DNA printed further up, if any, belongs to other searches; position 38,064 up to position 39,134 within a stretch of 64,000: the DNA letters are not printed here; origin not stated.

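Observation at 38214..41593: Secreted vanadium-haloperoxidase/PAP2-like enzyme next to a divergently transcribed paralogue of its own N-terminal domain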

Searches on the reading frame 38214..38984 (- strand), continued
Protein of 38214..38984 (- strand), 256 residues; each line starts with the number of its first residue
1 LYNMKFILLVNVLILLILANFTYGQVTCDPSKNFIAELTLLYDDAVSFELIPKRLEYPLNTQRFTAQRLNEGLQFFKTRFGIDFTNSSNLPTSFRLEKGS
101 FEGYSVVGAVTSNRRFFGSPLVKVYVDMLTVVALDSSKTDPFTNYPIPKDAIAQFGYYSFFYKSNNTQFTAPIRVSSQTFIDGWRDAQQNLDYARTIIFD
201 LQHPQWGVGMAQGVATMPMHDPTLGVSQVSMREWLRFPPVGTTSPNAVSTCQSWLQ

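Call 72: list_cluster_members(proteins=[P0137, P0140, P0149, P0153, P0138, P0147, P0155, P0157, P0167, P0142])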
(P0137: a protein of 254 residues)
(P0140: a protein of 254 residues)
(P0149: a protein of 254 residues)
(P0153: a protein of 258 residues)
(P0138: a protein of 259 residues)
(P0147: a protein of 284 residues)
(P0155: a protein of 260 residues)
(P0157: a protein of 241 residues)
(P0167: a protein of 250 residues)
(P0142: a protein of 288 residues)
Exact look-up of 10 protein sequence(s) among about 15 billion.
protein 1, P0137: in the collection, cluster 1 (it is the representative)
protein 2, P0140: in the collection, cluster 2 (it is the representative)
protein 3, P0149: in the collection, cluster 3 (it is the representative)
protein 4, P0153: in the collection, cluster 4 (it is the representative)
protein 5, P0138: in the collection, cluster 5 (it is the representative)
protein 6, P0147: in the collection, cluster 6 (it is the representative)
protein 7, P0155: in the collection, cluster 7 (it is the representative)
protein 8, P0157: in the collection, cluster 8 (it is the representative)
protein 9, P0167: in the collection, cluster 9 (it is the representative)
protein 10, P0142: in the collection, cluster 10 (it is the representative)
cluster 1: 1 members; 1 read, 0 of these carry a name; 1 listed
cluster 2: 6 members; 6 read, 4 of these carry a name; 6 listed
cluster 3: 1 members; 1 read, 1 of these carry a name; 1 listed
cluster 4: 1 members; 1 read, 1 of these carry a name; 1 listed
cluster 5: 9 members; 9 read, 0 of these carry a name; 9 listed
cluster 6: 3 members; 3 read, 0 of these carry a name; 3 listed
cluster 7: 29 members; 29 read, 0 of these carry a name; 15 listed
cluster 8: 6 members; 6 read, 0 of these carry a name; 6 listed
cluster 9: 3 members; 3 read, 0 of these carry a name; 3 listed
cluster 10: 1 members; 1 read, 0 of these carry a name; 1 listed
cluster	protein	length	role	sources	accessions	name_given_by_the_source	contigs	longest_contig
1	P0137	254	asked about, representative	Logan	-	-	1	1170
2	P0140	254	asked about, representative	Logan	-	-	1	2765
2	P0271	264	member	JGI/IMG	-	hypothetical protein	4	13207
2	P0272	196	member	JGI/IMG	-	hypothetical protein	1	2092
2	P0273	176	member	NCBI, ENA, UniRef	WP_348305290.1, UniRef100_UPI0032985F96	hypothetical protein [Methanothrix sp.] | hypothetical protein n=1 Tax=Methanothrix sp. TaxID=90426 RepID=UPI0032985F96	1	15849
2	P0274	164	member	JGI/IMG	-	hypothetical protein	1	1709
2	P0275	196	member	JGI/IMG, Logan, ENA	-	-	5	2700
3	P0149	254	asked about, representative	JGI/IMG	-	hypothetical protein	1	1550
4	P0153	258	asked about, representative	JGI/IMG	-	hypothetical protein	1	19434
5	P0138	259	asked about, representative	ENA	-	-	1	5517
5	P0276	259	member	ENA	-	-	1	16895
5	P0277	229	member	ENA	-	-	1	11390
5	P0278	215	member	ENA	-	-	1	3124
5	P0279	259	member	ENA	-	-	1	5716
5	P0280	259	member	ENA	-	-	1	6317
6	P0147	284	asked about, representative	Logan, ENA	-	-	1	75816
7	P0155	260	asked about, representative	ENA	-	-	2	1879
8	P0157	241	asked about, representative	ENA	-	-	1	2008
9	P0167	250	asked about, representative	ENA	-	-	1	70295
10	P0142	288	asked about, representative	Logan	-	-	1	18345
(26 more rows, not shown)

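Call 79: search_protein_families(library=pfam, alignment_id=A6, max_evalue=10)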
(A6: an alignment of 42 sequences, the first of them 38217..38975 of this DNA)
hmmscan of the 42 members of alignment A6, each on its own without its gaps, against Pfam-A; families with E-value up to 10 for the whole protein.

A. member 1, window:38217-38975:- (253 aa): 0 families

B. families by the number of members that match (of 42 scanned): 18 families
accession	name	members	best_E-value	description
PF02626.20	CT_A_B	1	0.0075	Carboxyltransferase domain, subdomain A and B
PF11501.13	bCoV_NSP1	1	0.028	Betacoronavirus replicase NSP1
PF10490.14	CENP-F_C_Rb_bdg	1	0.06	Rb-binding domain of kinetochore protein Cenp-F/LEK1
PF09803.14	Pet100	1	0.075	Pet100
PF00903.31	Glyoxalase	1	0.078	Glyoxalase/Bleomycin resistance protein/Dioxygenase superfamily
PF12888.12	Lipid_bd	1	0.081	Lipid-binding putative hydrolase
PF07549.19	Sec_GG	1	0.09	SecD/SecF GG Motif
PF23552.2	ParB_C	1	0.096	ParB dimerisation domain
PF08417.18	PaO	1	0.17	Pheophorbide a oxygenase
PF02323.20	ELH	1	0.2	Egg-laying hormone precursor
PF24294.1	Chromo_PTM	1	0.23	Membrane-bound transcription factor PTM, chromo domain-like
PF02310.24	B12-binding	1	0.23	B12 binding domain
PF02419.22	PsbL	1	0.24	PsbL protein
PF03833.19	PolC_DP2_N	1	0.25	DNA polymerase II large subunit DP2, N-terminal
PF11825.13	Nuc_recep-AF1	1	0.3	Nuclear/hormone receptor activator site AF-1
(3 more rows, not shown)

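Call 80: search_solved_structures(query=A6, max_evalue=10)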
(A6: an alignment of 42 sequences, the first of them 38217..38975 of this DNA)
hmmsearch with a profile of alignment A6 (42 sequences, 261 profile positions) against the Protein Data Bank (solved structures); distinct sequences matched with E-value up to 10: 0.
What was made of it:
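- On AOC-barrel-like / dirigent superfamily (barrel domain and gene B): The family profile finds nothing among PDB sequences (call 80).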

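Call 81: search_protein_families(library=ncbifam, proteins=[window:38217-38975:-], max_evalue=0.1)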
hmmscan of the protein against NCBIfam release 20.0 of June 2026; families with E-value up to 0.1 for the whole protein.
window:38217-38975:- (253 aa): 0 families
